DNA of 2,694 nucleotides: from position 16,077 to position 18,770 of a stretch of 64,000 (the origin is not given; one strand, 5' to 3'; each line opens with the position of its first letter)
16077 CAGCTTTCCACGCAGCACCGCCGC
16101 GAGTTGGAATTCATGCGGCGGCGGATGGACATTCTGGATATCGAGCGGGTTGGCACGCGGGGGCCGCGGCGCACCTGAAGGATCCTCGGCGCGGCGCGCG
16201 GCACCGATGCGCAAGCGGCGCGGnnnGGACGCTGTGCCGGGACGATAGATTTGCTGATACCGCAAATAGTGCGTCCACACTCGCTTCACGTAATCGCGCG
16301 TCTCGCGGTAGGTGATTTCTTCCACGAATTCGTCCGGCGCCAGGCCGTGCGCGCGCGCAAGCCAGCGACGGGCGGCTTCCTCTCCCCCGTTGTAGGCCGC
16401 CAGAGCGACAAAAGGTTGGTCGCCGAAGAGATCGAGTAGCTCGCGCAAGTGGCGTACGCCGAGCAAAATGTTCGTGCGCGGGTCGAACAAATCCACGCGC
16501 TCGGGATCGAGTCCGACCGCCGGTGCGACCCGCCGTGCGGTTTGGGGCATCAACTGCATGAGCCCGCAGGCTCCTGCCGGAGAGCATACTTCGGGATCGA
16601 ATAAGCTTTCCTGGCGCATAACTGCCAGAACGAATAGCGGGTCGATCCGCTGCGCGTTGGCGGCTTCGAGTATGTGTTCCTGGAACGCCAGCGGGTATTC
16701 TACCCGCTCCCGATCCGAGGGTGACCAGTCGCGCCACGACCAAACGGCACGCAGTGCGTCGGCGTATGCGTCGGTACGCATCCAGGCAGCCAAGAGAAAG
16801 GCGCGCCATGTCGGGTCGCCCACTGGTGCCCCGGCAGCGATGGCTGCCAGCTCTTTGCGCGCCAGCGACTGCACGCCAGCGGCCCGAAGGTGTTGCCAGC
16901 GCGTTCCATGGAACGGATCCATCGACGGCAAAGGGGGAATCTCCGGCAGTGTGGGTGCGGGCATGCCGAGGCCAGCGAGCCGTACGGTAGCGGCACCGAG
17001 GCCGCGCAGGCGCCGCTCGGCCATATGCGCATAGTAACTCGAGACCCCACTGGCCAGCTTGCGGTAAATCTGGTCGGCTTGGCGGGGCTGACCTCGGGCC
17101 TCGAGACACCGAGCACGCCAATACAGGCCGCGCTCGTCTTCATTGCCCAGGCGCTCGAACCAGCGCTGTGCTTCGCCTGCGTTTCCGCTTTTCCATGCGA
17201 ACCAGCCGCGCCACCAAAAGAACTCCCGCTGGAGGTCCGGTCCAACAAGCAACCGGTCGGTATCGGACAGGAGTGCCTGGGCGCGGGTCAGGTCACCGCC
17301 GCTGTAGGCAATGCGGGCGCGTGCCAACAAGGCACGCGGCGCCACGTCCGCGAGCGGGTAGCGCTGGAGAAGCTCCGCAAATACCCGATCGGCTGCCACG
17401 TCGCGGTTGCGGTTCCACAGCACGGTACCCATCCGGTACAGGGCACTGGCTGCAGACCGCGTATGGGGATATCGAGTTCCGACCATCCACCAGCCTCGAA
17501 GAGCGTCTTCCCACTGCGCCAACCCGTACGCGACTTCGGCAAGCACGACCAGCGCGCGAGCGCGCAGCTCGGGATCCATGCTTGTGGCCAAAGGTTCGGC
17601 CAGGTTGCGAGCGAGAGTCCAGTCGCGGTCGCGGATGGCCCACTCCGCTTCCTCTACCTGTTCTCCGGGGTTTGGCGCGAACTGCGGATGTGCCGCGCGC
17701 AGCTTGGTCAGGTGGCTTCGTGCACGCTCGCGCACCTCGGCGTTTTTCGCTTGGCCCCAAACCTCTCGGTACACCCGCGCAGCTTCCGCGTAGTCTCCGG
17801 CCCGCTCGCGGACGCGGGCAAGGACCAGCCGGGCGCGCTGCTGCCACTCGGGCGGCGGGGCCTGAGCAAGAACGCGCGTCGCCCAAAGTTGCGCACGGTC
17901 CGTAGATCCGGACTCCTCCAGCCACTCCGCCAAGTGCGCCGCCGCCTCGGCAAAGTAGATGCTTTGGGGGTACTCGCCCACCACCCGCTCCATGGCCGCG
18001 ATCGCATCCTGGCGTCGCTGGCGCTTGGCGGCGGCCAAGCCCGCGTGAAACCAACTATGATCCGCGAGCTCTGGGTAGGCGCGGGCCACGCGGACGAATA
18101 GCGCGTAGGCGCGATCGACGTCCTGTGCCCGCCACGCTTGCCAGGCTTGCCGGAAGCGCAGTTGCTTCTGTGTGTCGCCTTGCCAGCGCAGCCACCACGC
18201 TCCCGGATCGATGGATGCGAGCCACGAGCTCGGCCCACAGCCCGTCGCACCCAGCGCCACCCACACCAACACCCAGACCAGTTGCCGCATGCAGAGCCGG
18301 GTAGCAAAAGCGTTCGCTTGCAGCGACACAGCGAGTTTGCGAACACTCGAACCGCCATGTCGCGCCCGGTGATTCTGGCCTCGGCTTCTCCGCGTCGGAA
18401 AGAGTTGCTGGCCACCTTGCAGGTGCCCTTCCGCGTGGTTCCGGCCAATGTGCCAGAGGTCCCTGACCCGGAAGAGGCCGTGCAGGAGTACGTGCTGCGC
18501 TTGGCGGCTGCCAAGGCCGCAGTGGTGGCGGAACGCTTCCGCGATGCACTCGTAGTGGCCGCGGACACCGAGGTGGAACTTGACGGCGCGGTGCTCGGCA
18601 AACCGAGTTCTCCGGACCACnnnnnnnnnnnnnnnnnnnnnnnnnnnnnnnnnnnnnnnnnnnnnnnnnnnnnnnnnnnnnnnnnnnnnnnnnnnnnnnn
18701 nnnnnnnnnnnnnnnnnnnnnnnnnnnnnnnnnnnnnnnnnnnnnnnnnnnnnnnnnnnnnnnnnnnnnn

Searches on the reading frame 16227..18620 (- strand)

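Call 53: search_protein_families(library=pfam, proteins=[window:16227-18620:-], max_evalue=0.0001)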
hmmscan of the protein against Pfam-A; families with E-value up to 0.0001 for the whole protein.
window:16227-18620:- (798 aa): 7 families
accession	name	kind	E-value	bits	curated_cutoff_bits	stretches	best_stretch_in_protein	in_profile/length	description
PF01464.25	SLT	-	5.6e-29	100.5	21.3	1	650-762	3-113/117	Transglycosylase SLT domain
PF13174.12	TPR_6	-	4.4e-18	65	26.3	0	189-220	2-33/33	Tetratricopeptide repeat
PF09976.15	TPR_21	-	2.4e-08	34.4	25.5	0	158-298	26-150/193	Tetratricopeptide repeat-like domain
PF07719.23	TPR_2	-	2.9e-08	33.7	27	0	190-218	4-32/34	Tetratricopeptide repeat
PF14559.12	TPR_19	-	3.5e-08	34.1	25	0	200-260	4-62/68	Tetratricopeptide repeat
PF13181.12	TPR_8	-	2.9e-05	24.3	25.7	0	188-218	2-32/34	Tetratricopeptide repeat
PF12895.13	ANAPC3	-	6.3e-05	23.6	27.2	0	481-522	5-49/82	Anaphase-promoting complex, cyclosome, subunit 3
